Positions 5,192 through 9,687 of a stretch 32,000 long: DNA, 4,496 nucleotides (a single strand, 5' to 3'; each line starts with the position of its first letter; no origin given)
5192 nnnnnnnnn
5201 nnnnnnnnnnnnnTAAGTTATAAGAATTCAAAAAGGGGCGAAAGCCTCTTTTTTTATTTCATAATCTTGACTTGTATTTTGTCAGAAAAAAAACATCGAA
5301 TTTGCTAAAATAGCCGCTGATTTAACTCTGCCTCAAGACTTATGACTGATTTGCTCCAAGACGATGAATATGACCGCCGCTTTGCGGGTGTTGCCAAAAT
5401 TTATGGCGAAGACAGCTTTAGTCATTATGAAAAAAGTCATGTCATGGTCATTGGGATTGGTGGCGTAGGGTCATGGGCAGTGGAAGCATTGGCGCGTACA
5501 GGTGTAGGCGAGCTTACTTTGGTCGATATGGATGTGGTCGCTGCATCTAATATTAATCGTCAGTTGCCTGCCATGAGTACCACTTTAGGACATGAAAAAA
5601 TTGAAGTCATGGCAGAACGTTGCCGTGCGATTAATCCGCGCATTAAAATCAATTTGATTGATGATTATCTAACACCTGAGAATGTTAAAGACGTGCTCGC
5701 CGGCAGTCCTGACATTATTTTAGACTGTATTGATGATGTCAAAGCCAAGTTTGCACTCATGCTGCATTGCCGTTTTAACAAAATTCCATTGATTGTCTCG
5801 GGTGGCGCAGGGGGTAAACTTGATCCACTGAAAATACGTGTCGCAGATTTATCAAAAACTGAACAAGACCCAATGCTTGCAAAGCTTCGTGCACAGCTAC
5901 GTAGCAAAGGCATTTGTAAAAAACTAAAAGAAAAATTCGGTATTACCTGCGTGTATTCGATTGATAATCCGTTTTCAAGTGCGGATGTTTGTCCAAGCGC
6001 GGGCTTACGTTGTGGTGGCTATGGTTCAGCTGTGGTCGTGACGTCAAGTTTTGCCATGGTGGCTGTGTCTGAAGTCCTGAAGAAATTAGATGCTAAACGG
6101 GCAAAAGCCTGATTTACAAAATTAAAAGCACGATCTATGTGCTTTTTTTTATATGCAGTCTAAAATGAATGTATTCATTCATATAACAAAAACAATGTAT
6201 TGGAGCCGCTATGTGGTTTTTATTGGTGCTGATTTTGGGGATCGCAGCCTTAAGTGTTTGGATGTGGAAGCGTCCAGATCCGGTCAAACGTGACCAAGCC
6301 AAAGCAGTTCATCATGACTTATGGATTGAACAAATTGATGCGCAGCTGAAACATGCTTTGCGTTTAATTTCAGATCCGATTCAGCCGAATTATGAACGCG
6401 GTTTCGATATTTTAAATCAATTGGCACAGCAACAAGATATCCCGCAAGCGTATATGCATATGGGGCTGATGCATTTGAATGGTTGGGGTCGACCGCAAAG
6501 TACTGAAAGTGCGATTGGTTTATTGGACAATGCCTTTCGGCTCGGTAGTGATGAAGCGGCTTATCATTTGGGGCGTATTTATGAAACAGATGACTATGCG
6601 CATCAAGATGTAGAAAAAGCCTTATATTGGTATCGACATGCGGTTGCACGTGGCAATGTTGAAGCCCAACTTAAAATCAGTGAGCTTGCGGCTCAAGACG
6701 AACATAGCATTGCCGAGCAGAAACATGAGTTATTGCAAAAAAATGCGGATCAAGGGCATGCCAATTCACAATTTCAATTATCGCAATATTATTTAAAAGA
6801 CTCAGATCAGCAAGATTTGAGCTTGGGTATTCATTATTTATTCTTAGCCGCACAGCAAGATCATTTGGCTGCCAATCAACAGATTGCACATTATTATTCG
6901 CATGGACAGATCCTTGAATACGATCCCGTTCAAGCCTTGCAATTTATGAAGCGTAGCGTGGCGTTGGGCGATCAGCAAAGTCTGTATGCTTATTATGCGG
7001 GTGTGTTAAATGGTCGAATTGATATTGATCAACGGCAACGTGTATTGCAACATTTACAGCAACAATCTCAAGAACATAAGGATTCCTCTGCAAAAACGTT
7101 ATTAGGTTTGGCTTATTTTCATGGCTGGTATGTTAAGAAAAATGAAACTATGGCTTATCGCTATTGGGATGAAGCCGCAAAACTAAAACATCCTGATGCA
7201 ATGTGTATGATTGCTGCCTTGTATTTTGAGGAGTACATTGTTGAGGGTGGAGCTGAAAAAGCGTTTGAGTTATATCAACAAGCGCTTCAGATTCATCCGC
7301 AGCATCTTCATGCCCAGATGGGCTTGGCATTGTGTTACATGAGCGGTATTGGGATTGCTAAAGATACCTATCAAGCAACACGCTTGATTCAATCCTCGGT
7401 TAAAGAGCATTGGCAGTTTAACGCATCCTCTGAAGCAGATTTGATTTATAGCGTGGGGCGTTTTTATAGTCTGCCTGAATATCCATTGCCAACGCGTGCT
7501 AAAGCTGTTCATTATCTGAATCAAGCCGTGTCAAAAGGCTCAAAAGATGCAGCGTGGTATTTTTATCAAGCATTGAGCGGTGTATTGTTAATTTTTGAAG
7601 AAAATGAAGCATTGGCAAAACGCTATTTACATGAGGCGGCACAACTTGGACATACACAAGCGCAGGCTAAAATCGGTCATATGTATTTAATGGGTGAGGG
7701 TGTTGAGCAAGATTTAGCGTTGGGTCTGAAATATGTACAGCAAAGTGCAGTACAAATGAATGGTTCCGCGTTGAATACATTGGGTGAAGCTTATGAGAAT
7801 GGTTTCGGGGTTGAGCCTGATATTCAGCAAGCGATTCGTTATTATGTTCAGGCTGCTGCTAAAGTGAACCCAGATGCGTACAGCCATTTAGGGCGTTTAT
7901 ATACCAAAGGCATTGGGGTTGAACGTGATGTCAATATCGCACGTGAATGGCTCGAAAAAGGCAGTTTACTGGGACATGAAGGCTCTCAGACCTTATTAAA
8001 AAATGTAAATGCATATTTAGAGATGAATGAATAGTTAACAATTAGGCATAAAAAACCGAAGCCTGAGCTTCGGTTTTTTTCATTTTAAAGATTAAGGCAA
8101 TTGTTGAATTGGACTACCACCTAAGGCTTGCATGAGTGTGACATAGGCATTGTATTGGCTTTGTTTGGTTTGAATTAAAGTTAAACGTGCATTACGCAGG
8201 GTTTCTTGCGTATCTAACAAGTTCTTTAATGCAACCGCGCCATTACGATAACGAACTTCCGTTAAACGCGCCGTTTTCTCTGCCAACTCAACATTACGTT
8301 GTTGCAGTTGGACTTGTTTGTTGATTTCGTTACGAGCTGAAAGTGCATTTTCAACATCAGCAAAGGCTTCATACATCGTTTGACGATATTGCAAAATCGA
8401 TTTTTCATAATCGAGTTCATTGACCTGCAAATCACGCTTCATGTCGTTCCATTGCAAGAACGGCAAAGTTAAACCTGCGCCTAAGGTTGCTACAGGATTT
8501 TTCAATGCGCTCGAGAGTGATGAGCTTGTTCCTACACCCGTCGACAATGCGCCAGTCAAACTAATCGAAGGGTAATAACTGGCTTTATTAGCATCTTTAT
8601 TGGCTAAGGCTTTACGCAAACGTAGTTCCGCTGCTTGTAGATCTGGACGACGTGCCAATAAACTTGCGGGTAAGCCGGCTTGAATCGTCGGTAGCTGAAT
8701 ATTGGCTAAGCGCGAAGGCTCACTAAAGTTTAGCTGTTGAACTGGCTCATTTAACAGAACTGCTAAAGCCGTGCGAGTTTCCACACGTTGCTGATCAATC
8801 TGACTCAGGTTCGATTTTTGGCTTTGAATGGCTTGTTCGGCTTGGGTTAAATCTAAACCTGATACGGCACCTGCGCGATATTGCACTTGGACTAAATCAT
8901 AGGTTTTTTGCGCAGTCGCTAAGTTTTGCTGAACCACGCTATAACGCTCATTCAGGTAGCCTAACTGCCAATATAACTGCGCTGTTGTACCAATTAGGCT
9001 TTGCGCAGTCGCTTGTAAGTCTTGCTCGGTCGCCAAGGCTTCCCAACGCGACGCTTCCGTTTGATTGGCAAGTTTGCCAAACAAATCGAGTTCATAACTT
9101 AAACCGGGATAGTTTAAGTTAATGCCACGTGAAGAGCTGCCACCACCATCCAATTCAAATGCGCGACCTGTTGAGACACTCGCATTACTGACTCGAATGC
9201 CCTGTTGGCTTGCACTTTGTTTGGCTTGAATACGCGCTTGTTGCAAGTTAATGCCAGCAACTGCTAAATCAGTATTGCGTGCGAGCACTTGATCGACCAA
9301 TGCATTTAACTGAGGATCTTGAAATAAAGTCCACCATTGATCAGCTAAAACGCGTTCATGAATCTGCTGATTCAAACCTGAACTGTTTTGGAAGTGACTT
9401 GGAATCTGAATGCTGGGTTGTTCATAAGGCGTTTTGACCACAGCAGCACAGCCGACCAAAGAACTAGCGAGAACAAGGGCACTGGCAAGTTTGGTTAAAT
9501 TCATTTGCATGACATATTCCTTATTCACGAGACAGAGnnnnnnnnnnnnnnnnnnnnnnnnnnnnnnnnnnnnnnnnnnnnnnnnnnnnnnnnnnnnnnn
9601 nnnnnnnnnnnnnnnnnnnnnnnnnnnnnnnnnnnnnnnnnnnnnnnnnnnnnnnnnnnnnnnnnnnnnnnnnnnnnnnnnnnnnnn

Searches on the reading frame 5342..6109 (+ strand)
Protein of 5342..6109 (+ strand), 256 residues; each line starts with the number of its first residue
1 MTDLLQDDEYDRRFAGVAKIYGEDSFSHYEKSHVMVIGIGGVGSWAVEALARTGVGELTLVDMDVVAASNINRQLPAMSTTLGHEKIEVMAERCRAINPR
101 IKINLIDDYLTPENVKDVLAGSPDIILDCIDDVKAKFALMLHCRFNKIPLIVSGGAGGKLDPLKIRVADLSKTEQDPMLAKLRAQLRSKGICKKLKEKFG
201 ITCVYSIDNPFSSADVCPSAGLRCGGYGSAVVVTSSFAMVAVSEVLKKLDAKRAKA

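Call 71: search_protein_families(library=pfam, proteins=[window:5342-6109:+], max_evalue=0.00001)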
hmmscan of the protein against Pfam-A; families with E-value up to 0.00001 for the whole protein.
window:5342-6109:+ (256 aa): 1 family
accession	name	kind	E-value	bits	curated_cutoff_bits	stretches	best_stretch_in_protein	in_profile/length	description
PF00899.27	ThiF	-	1.3e-41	142.8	28.1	1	11-252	2-205/238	ThiF family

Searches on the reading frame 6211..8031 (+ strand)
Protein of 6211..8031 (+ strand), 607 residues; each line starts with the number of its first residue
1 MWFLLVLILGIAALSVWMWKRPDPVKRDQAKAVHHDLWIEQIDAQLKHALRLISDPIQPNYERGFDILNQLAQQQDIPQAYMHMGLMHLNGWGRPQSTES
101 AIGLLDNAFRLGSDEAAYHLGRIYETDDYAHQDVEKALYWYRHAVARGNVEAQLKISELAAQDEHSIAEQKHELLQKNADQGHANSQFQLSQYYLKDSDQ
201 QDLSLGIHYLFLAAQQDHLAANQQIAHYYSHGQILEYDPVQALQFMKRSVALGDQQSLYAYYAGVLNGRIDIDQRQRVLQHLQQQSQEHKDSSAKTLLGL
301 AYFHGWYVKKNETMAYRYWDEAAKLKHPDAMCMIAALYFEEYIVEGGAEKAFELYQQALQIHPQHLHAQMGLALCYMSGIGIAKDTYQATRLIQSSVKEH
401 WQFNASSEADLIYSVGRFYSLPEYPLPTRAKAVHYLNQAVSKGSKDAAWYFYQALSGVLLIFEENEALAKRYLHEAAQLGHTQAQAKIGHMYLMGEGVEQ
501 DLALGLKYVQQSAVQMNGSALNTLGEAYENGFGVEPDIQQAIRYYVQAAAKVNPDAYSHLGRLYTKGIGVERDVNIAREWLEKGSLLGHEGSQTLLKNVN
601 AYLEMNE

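Call 71: search_protein_families(library=pfam, proteins=[window:6211-8031:+], max_evalue=0.00001)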
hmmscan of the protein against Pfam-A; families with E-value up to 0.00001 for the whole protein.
window:6211-8031:+ (607 aa): 1 family
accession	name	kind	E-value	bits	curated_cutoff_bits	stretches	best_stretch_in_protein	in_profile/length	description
PF08238.18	Sel1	-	3.9e-50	166.9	30.7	2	520-551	3-34/36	Sel1 repeat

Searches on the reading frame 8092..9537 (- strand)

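Call 71: search_protein_families(library=pfam, proteins=[window:8092-9537:-], max_evalue=0.00001)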
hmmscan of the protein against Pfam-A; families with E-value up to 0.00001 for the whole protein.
window:8092-9537:- (481 aa): 1 family
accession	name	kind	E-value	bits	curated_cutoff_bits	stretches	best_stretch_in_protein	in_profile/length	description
PF02321.23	OEP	-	1.9e-42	145.6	22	2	290-473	5-187/187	Outer membrane efflux protein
